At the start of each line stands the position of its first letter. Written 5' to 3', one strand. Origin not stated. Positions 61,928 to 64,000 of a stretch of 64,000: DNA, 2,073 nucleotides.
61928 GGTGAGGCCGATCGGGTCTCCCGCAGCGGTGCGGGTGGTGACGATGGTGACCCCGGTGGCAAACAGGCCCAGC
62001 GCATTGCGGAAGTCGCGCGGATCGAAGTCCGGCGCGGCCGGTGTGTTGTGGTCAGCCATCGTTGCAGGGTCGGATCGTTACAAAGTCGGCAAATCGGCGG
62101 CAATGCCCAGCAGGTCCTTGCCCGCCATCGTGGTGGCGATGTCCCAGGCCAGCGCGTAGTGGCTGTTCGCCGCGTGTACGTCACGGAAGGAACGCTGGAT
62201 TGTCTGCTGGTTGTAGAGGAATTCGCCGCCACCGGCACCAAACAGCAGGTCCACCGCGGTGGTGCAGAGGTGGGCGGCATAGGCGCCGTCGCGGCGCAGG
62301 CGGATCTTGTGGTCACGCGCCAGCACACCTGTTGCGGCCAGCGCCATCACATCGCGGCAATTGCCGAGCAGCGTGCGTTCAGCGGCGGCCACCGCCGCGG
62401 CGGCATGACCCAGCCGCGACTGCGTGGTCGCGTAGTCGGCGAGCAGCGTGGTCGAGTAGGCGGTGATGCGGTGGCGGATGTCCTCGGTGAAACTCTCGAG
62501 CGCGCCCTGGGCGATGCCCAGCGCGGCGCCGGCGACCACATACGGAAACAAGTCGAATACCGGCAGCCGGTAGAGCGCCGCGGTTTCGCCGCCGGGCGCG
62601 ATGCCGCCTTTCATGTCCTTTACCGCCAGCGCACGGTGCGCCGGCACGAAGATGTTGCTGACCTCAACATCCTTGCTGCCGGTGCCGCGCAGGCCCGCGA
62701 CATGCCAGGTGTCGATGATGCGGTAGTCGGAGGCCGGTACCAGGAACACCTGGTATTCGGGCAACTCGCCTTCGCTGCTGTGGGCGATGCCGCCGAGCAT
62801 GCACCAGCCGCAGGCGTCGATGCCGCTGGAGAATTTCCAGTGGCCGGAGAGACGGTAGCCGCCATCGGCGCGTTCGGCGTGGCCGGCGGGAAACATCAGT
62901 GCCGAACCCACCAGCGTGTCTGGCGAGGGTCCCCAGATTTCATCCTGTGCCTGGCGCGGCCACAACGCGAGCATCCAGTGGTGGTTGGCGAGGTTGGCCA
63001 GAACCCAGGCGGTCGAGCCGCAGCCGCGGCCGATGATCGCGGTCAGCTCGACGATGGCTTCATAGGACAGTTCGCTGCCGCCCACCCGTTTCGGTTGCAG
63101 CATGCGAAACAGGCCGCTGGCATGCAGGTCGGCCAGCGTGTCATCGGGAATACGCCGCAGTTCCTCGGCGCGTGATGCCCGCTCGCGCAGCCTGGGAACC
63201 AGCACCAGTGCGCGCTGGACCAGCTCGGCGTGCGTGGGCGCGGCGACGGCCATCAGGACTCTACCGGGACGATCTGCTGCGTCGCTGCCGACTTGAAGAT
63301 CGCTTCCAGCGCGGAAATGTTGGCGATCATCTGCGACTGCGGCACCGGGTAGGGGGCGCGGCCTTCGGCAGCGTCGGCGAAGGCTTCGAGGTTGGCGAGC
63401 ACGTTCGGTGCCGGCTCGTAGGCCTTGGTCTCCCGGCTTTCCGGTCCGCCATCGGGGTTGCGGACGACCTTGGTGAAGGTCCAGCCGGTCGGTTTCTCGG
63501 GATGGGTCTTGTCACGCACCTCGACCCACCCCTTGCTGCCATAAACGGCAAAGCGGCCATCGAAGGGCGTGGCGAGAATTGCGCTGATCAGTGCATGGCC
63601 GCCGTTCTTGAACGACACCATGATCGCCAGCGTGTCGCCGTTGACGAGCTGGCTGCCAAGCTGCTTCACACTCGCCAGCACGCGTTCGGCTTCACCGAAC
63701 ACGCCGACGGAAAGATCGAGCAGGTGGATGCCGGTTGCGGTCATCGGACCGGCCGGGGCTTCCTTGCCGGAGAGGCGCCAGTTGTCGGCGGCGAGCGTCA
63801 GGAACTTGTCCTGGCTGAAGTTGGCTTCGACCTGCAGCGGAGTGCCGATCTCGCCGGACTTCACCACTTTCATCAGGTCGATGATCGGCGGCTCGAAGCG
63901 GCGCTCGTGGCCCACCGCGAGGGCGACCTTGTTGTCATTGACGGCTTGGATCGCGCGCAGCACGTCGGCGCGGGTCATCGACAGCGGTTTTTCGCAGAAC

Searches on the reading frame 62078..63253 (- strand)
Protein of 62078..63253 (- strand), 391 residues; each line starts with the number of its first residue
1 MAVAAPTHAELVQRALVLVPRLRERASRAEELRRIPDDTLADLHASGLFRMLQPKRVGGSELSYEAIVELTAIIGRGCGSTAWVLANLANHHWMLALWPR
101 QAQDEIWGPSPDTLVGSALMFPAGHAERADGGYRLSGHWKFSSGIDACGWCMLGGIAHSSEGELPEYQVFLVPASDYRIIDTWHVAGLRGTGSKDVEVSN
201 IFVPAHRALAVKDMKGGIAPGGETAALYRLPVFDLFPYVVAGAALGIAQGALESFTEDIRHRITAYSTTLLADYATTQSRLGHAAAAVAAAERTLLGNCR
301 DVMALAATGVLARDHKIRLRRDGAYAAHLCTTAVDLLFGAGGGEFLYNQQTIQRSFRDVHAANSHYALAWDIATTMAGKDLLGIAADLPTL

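Call 26: search_protein_families(library=pfam, proteins=[window:62078-63253:-], max_evalue=0.000001)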
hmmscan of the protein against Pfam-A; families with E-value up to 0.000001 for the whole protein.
window:62078-63253:- (391 aa): 1 family
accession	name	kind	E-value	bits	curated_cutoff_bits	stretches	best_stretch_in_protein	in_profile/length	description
PF08028.16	Acyl-CoA_dh_2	-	5.6e-28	98.3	22.7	1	239-368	2-132/134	Acyl-CoA dehydrogenase, C-terminal domain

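Call 51: find_encoding_contigs(protein=window:62078-63253:-, flank=10000, max_places=2)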
Protein window:62078-63253:- (391 aa): 10 contigs read that carry it; 2 places shown.
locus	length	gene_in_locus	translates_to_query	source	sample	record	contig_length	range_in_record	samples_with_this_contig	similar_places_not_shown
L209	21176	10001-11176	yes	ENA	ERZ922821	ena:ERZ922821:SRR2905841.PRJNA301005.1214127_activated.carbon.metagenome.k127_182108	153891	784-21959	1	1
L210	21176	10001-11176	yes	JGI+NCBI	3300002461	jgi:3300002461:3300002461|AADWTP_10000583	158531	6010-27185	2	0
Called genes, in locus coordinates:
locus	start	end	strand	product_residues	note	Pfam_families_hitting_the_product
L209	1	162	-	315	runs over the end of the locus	?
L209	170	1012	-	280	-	PF07883:Cupin_2, PF05899:Cupin_3 (weak), PF07883:Cupin_2 (weak)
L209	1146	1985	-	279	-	PF09296:NUDIX-like, PF09297:Zn_ribbon_NUD (weak), PF00293:NUDIX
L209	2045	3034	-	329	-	PF04909:Amidohydro_2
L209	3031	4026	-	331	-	PF00126:HTH_1, PF03466:LysR_substrate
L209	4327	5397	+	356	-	PF01408:GFO_IDH_MocA, PF22725:GFO_IDH_MocA_C3 (weak), PF02894:GFO_IDH_MocA_C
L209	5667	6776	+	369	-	PF01408:GFO_IDH_MocA, PF02894:GFO_IDH_MocA_C, PF22725:GFO_IDH_MocA_C3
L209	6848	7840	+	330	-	PF03401:TctC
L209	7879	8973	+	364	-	PF00296:Bac_luciferase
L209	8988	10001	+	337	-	PF01408:GFO_IDH_MocA, PF02894:GFO_IDH_MocA_C, PF22725:GFO_IDH_MocA_C3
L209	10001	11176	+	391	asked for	PF02771:Acyl-CoA_dh_N (weak), PF08028:Acyl-CoA_dh_2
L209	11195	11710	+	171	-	PF01613:Flavin_Reduct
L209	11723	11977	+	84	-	-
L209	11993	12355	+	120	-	-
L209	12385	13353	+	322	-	PF01408:GFO_IDH_MocA, PF22725:GFO_IDH_MocA_C3, PF02894:GFO_IDH_MocA_C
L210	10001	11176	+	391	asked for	PF02771:Acyl-CoA_dh_N (weak), PF08028:Acyl-CoA_dh_2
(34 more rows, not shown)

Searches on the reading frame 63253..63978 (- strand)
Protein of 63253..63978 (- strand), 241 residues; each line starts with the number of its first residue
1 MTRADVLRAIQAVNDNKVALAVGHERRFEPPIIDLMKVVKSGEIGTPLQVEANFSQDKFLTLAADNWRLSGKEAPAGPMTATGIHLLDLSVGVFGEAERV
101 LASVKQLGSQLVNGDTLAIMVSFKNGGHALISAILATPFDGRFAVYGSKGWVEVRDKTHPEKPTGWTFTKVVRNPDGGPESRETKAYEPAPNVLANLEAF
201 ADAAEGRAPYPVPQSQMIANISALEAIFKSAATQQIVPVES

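Call 26: search_protein_families(library=pfam, proteins=[window:63253-63978:-], max_evalue=0.000001)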
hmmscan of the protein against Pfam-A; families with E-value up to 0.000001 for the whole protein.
window:63253-63978:- (241 aa): 2 families
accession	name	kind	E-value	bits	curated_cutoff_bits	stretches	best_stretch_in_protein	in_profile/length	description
PF22725.1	GFO_IDH_MocA_C3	-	3.1e-20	72.9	27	1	35-153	4-124/124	GFO/IDH/MocA C-terminal domain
PF02894.22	GFO_IDH_MocA_C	-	5.1e-16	59.6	22.9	1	38-238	3-217/218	Oxidoreductase family, C-terminal alpha/beta domain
